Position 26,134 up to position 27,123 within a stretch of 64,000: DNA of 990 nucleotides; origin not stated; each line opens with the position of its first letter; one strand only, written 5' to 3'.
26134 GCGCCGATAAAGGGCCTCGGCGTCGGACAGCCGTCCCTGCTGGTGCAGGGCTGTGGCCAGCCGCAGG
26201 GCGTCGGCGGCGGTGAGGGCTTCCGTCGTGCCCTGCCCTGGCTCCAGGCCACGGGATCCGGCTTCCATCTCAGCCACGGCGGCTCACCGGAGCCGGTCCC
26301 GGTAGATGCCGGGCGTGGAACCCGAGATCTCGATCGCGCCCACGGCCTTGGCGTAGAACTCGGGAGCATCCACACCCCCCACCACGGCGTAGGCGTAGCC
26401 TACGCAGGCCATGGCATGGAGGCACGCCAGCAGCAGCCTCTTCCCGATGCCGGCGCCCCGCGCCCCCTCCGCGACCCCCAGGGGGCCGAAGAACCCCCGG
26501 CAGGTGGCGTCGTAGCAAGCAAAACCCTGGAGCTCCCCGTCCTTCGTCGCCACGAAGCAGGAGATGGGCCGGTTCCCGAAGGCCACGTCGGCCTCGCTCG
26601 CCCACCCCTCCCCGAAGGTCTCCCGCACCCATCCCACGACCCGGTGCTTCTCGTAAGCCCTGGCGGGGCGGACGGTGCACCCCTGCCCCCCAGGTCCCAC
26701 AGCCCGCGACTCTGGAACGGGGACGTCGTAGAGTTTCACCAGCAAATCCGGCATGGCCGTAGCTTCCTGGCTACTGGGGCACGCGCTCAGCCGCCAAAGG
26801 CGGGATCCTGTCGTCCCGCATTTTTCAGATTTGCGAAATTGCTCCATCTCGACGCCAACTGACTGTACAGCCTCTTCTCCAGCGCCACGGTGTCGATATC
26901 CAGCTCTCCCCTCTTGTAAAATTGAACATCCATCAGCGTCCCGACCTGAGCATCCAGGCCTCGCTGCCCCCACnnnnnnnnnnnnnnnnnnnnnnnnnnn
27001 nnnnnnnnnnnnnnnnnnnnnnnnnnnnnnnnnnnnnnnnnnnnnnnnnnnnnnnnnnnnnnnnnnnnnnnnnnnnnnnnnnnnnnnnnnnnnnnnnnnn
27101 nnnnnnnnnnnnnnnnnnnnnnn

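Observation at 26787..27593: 268-aa low-GC protein whose only recognisable element is a zincin HExxH (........)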

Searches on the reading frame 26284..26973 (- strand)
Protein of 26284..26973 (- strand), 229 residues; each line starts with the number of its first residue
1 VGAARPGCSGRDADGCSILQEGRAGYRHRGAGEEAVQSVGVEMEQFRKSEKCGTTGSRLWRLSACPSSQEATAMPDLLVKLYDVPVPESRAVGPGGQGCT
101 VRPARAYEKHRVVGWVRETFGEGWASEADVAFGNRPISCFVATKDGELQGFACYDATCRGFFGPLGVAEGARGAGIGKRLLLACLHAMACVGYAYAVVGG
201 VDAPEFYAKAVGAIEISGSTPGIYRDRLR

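Call 3: search_protein_families(library=pfam, proteins=[window:26284-26973:-], max_evalue=1)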
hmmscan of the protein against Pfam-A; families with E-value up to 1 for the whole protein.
window:26284-26973:- (229 aa): 3 families
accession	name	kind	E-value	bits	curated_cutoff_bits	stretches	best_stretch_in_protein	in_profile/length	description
PF00583.31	Acetyltransf_1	-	4.2e-08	33.9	20.7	1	114-211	6-114/116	Acetyltransferase (GNAT) family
PF13508.13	Acetyltransf_7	-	1.8e-07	31.9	27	1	138-209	4-79/84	Acetyltransferase (GNAT) domain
PF13673.13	Acetyltransf_10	-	0.0053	17.2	23.6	1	137-189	31-81/128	Acetyltransferase (GNAT) domain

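Call 4: search_protein_families(library=ncbifam, proteins=[window:26284-26973:-], max_evalue=1)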
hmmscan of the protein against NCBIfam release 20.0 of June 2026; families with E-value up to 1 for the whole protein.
window:26284-26973:- (229 aa): 1 family
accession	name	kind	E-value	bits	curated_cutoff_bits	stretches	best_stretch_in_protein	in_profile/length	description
NF002959.0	PRK03624.1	equivalog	0.05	13.3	124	1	139-185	51-98/147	GNAT family acetyltransferase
